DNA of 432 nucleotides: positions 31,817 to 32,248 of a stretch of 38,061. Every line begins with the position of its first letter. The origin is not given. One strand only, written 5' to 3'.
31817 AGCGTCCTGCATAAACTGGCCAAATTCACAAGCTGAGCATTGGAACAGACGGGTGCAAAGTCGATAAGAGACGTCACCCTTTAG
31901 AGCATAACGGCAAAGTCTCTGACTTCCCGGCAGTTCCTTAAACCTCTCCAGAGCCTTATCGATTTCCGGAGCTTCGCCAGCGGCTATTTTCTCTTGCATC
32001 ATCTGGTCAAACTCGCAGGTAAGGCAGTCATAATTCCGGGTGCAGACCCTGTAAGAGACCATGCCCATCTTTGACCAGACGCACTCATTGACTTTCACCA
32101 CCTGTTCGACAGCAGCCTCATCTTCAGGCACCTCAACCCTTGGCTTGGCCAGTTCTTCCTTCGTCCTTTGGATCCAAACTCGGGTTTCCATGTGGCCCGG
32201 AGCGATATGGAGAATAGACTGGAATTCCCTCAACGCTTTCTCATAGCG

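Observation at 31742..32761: Receiver protein with a TPR motif and a duplicated C-x12-C-x5-C-x2-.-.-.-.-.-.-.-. module as its output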

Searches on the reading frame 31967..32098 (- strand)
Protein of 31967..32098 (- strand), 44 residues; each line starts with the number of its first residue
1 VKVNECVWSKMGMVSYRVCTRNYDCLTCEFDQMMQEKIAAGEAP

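Call 17: search_solved_structures(query=A1, max_evalue=10, show_alignments=3)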
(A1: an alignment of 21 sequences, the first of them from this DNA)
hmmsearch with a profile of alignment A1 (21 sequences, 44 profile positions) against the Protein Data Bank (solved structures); distinct sequences matched with E-value up to 10: 2.
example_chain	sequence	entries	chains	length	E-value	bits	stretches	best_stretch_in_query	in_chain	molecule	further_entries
4pqi_A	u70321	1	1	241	0.85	12.1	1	20-33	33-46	In2-1 family protein, glutathione transferase lambda3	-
5dvh_A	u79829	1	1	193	8.2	9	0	17-31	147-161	PCPI-3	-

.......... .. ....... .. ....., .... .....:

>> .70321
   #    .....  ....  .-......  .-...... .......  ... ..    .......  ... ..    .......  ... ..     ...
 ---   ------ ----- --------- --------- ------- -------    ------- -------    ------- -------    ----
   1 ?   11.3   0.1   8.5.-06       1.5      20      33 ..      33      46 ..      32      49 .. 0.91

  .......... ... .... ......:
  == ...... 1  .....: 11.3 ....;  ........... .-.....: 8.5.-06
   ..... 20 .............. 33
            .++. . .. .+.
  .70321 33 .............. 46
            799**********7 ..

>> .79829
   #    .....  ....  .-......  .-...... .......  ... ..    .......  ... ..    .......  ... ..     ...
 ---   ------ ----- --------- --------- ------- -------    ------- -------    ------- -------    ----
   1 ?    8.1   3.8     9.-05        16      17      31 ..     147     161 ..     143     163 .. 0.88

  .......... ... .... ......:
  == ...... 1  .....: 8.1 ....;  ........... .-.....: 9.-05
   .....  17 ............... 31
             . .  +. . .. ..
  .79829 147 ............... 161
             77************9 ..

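Call 32: search_protein_representatives(alignment_id=A1)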
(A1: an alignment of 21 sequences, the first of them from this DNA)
Query: 21 sequences, 44 profile positions. Proteins with E-value up to 0.001 (for the whole library): 734; up to 1e-10: 161; up to 1e-30: 10. The best 150 are listed.
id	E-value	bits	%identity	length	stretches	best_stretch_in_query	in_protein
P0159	1.5e-40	152.2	-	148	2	3-43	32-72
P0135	1.4e-38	145.9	-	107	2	1-44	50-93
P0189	4.0e-37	141.3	-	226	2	2-40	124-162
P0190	1.2e-36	139.8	-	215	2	1-42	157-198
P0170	2.0e-35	135.8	-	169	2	1-43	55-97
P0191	4.0e-35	134.9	-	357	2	3-43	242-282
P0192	3.5e-33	128.6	-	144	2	3-39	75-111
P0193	1.9e-32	126.3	-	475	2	3-42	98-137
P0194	7.5e-32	124.4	-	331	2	2-43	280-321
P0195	1.7e-31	123.2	-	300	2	2-35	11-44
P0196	1.1e-29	117.4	-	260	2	2-43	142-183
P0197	3.9e-29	115.7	-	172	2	3-43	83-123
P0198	6.7e-29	114.9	-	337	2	2-37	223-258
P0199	7.5e-29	114.8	-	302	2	3-37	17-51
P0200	8.5e-29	114.6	-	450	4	4-40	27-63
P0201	1.1e-28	114.2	-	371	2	2-40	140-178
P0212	1.3e-25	104.4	-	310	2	3-38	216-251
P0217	3.2e-24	100.0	-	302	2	4-41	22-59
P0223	5.1e-23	96.1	-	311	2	2-39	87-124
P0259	1.9e-15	71.9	-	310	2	5-39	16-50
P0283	1.3e-13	66.0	-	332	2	4-42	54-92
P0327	2.7e-11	58.6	-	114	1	2-38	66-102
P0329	3.1e-11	58.4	-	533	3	2-40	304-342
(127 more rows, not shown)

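Call 35: search_protein_families(library=pfam, alignment_id=A3, max_evalue=0.001)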
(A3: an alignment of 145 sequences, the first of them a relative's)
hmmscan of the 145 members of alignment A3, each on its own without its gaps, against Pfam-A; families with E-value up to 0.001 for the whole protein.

A. member 1, P0189 (226 aa): 2 families
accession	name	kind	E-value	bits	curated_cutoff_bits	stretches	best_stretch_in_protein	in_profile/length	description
PF00072.30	Response_reg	-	3.5e-26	92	30.2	1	5-114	1-110/111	Response regulator receiver domain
PF23198.2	PDE8A_N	-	0.00076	19.8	29.6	1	4-91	12-100/147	PDE8A-like, N-terminal domain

B. families by the number of members that match (of 145 scanned): 23 families
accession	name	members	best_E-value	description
PF01597.25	GCV_H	40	7.1e-30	Glycine cleavage H-protein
PF00072.30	Response_reg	14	8.1e-37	Response regulator receiver domain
PF07719.23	TPR_2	8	4.8e-06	Tetratricopeptide repeat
PF23198.2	PDE8A_N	3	4.8e-05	PDE8A-like, N-terminal domain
PF13432.12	TPR_16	3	0.00029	Tetratricopeptide repeat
PF14559.12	TPR_19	2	0.00018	Tetratricopeptide repeat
PF13428.12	TPR_14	2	0.0002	Tetratricopeptide repeat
PF13371.12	TPR_9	2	0.00046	Tetratricopeptide repeat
PF02518.31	HATPase_c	1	9.8e-29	Histidine kinase-, DNA gyrase B-, and HSP90-like ATPase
PF13510.11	Fer2_4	1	4.3e-18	2Fe-2S iron-sulfur cluster binding domain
PF25601.1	AAA_lid_14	1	8e-16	AAA+ ATPase lid domain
PF00512.31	HisKA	1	8.1e-11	His Kinase A (phospho-acceptor) domain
PF00111.32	Fer2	1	9.6e-07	2Fe-2S iron-sulfur cluster binding domain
PF00037.32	Fer4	1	2e-06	4Fe-4S binding domain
PF13414.12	TPR_11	1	2.3e-06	TPR repeat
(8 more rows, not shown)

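Call 36: search_protein_families(library=ncbifam, proteins=[P0199, P0201, P0217, P0223, P0283, P0200, P0259, P0329], max_evalue=0.01)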
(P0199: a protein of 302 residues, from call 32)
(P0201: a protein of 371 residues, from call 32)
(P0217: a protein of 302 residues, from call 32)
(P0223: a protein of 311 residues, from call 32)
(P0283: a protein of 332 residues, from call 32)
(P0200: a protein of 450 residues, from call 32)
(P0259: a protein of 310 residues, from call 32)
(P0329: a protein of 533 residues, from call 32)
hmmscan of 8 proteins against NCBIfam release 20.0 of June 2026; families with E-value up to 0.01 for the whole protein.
P0199 (302 aa): 4 families
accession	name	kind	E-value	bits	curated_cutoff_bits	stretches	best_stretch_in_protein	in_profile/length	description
NF002270.0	PRK01202.1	subfamily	1.6e-21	76.4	117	1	130-250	4-127/129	glycine cleavage system protein GcvH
TIGR00527.1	gcvH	equivalog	1e-18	67.6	115.85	1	130-245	2-121/129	glycine cleavage system protein GcvH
NF045810.1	GcvH_rel_desulf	equivalog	2.7e-08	33.7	150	1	127-240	9-126/167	GcvH-related protein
TIGR03077.1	not_gcvH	equivalog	0.00015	21.7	144.05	1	140-227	6-97/110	glycine cleavage protein H-like protein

P0201 (371 aa): 4 families
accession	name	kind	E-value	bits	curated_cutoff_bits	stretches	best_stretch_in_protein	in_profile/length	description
NF002270.0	PRK01202.1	subfamily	2.9e-24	85.3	117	1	200-314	5-118/129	glycine cleavage system protein GcvH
TIGR00527.1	gcvH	equivalog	1.1e-19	70.7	115.85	1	202-314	5-117/129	glycine cleavage system protein GcvH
NF045810.1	GcvH_rel_desulf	equivalog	1.7e-07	31.1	150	1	204-309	17-121/167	GcvH-related protein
TIGR03077.1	not_gcvH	equivalog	4.6e-05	23.4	144.05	1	208-297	5-94/110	glycine cleavage protein H-like protein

P0217 (302 aa): 4 families
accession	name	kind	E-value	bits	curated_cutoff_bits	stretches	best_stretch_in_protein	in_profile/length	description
NF002270.0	PRK01202.1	subfamily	3.2e-23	81.9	117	1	132-252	6-125/129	glycine cleavage system protein GcvH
TIGR00527.1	gcvH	equivalog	2.9e-19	69.4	115.85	1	134-248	6-120/129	glycine cleavage system protein GcvH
TIGR03077.1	not_gcvH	equivalog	3.6e-11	43.1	144.05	1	135-232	1-98/110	glycine cleavage protein H-like protein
NF045810.1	GcvH_rel_desulf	equivalog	1.5e-09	37.8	150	1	132-242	15-123/167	GcvH-related protein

P0223 (311 aa): 4 families
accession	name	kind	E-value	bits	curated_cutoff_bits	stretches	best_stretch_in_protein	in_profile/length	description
NF002270.0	PRK01202.1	subfamily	1.7e-21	76.3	117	1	141-265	4-127/129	glycine cleavage system protein GcvH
TIGR00527.1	gcvH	equivalog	2.4e-17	63.2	115.85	1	144-267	5-128/129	glycine cleavage system protein GcvH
TIGR03077.1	not_gcvH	equivalog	5.6e-14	52.1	144.05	1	146-243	1-98/110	glycine cleavage protein H-like protein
NF045810.1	GcvH_rel_desulf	equivalog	2.7e-07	30.5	150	1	145-254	17-125/167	GcvH-related protein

P0283 (332 aa): 6 families
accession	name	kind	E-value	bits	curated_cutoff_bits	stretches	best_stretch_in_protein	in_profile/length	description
NF002270.0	PRK01202.1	subfamily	7.3e-21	74.3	117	1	160-283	3-125/129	glycine cleavage system protein GcvH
TIGR00527.1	gcvH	equivalog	1.2e-20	73.8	115.85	1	160-278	1-119/129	glycine cleavage system protein GcvH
TIGR03077.1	not_gcvH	equivalog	5.1e-09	36.2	144.05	1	166-263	1-98/110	glycine cleavage protein H-like protein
NF045810.1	GcvH_rel_desulf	equivalog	2.4e-07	30.6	150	1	160-276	11-127/167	GcvH-related protein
NF040762.1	Hydr_FeFe_Clost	exception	0.002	16.8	900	1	65-134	34-102/572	ferredoxin hydrogenase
NF041374.1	GDCCVxC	domain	0.0044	17.2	40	0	56-82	8-34/58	GDCCVxC domain-containing (seleno)protein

P0200 (450 aa): 3 families
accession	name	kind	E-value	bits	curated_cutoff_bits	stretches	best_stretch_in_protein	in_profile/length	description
NF002270.0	PRK01202.1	subfamily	3e-14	52.9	117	1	275-399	4-127/129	glycine cleavage system protein GcvH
TIGR00527.1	gcvH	equivalog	1.3e-11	44.6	115.85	1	279-394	6-121/129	glycine cleavage system protein GcvH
TIGR03077.1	not_gcvH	equivalog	4e-07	30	144.05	1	285-376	6-97/110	glycine cleavage protein H-like protein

P0259 (310 aa): 4 families
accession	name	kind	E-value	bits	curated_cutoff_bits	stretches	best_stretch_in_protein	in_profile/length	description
NF002270.0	PRK01202.1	subfamily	4.2e-15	55.7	117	1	137-262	4-128/129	glycine cleavage system protein GcvH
TIGR00527.1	gcvH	equivalog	6e-13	49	115.85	1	138-263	3-128/129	glycine cleavage system protein GcvH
TIGR03077.1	not_gcvH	equivalog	2.1e-08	34.2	144.05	1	147-239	6-98/110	glycine cleavage protein H-like protein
NF045810.1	GcvH_rel_desulf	equivalog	3.2e-05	23.7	150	1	141-262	17-137/167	GcvH-related protein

P0329 (533 aa): 50 families (the best 25 are shown)
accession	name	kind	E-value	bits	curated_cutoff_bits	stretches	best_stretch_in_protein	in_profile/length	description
NF005745.0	PRK07569.1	equivalog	7.1e-41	140.1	333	2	111-208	4-99/238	bidirectional hydrogenase complex protein HoxU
NF040763.1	FeFe_hydrog_A6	exception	2.1e-40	138.7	765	2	112-205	2-93/571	NADH-dependent [FeFe] hydrogenase, group A6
TIGR01973.1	NuoG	equivalog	1.8e-28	99.7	470.05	2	113-204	1-90/606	NADH-quinone oxidoreductase subunit NuoG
NF005895.0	PRK07860.1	equivalog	1e-23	83.3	802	1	104-301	11-230/811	NADH-quinone oxidoreductase subunit G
NF040762.1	Hydr_FeFe_Clost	exception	2.2e-19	69.5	900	2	113-202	3-90/572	ferredoxin hydrogenase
NF009454.0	PRK12814.1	equivalog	2.5e-19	69.1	916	1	111-204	4-95/657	putative NADPH-dependent glutamate synthase small subunit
NF002270.0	PRK01202.1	subfamily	1.4e-18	66.9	117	1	362-479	3-120/129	glycine cleavage system protein GcvH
NF006305.0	PRK08493.1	equivalog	1.9e-18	66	591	1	111-199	2-86/819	NADH-quinone oxidoreductase subunit G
TIGR00527.1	gcvH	equivalog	7.4e-14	51.9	115.85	1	364-483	3-123/129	glycine cleavage system protein GcvH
TIGR02512.1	FeFe_hydrog_A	subfamily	4.2e-11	42.3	405.95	1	228-298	5-76/375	[FeFe] hydrogenase, group A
TIGR03077.1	not_gcvH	equivalog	9.5e-10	38.5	144.05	1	370-464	3-98/110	glycine cleavage protein H-like protein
NF045810.1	GcvH_rel_desulf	equivalog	1.8e-08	34.3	150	1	361-474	10-124/167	GcvH-related protein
TIGR02912.1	sulfite_red_C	equivalog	4.5e-07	29.2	324.1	1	198-298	137-228/314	sulfite reductase subunit C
TIGR01945.1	rnfC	subfamily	8.6e-07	27.8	245.95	1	226-291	359-422/435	RnfABCDGE type electron transport complex subunit C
NF038196.1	ferrodoxin_EFR1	subfamily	9.4e-07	29.1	75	1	270-293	183-206/242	EFR1 family ferrodoxin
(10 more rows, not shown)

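Call 64: search_protein_families(library=pfam, proteins=[P0193], max_evalue=1)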
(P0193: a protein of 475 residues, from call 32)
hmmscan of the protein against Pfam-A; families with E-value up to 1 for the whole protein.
P0193 (475 aa): 12 families
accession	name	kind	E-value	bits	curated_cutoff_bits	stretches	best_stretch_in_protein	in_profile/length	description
PF02518.31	HATPase_c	-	9.8e-29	100.5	26.4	1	367-473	2-109/111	Histidine kinase-, DNA gyrase B-, and HSP90-like ATPase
PF00512.31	HisKA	-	8.1e-11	42.3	26.9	1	255-322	2-64/66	His Kinase A (phospho-acceptor) domain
PF07719.23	TPR_2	-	4.8e-06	26.7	27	1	36-68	2-34/34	Tetratricopeptide repeat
PF13432.12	TPR_16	-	0.0004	21.2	32.7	1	25-68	21-64/65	Tetratricopeptide repeat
PF13371.12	TPR_9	-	0.00054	20.4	35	1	25-67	19-61/73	Tetratricopeptide repeat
PF14559.12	TPR_19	-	0.0077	17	25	1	25-68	15-58/68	Tetratricopeptide repeat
PF13428.12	TPR_14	-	0.029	15.5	23.5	1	37-75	3-41/44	Tetratricopeptide repeat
PF10090.15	HPTransfase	-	0.037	14.2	22.9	1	373-416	34-76/123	Histidine phosphotransferase C-terminal domain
PF00515.34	TPR_1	-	0.057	13.7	27.8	1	36-68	2-34/34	Tetratricopeptide repeat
PF17193.9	MukF_C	-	0.12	13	27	1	200-245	45-89/158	MukF C-terminal domain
PF16918.11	PknG_TPR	-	0.12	11.5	27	1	33-88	126-179/340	Protein kinase G tetratricopeptide repeat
PF14853.12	Fis1_TPR_C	-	0.24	12.1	25.3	0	44-69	10-35/53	Fis1 C-terminal tetratricopeptide repeat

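Call 81: list_cluster_members(proteins=[P0199, P0201, P0217, P0223, P0283, P0259, P0200, P0329, P0193, P0212])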
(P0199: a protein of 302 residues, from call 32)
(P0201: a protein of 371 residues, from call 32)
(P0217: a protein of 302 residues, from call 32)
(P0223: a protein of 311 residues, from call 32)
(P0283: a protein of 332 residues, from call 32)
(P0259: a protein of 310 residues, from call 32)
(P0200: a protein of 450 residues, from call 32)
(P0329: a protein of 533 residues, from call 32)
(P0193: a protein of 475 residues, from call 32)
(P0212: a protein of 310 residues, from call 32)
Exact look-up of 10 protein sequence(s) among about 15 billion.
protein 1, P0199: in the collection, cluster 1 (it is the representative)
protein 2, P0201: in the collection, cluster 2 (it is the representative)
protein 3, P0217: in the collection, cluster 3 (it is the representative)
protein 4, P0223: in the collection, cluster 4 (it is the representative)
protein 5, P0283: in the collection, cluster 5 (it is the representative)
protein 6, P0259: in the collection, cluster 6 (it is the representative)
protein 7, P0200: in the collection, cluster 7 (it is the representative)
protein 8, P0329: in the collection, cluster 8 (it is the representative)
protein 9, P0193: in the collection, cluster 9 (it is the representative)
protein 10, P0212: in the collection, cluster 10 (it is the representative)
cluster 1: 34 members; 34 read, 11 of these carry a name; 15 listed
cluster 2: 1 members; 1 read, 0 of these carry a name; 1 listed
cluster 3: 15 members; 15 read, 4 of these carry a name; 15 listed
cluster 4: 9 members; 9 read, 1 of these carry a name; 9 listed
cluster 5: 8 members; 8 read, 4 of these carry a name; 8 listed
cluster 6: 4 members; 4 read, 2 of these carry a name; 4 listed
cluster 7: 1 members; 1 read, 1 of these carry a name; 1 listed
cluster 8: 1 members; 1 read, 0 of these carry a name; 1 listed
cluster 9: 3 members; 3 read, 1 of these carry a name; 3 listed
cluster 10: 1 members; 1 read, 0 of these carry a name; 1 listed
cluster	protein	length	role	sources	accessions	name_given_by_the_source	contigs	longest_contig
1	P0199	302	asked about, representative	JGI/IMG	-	glycine cleavage system H protein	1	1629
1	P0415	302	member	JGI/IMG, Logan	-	glycine cleavage system H protein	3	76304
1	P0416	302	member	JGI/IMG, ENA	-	glycine cleavage system H protein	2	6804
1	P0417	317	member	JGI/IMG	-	glycine cleavage system H protein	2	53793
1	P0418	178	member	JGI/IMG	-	glycine cleavage system H lipoate-binding protein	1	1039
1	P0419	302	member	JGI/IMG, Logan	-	glycine cleavage system H lipoate-binding protein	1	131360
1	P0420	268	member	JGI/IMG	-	glycine cleavage system H protein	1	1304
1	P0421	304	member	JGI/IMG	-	glycine cleavage system H lipoate-binding protein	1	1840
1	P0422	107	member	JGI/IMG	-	hypothetical protein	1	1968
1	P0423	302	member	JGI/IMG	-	glycine cleavage system H protein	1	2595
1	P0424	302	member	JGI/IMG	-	glycine cleavage system H lipoate-binding protein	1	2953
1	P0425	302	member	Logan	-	-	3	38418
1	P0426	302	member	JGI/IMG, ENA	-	-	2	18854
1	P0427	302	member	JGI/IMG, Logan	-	-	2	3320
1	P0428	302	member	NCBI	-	-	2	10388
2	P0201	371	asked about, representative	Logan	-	-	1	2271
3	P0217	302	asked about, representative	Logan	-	-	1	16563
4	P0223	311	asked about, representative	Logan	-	-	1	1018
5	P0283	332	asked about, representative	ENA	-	-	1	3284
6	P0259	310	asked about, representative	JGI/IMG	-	-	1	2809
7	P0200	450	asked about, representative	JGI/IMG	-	glycine cleavage system H lipoate-binding protein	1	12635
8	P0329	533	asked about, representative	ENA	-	-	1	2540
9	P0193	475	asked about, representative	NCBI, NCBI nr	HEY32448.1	MAG TPA: hypothetical protein G4O10_05020 [Dehalococcoidia bacterium] | hypothetical protein [Dehalococcoidia bacterium]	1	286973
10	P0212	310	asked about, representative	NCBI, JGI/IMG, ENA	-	-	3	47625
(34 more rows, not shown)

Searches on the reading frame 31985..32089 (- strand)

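Call 10: search_protein_families(library=pfam, proteins=[window:31985-32089:-], max_evalue=10)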
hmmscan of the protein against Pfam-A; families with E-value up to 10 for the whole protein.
seq(35 aa): 1 family
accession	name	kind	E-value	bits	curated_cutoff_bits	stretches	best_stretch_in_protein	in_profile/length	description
PF12347.13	HJURP_C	-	0.032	14.4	22.7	1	15-33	17-36/60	Holliday junction regulator protein family C-terminal repeat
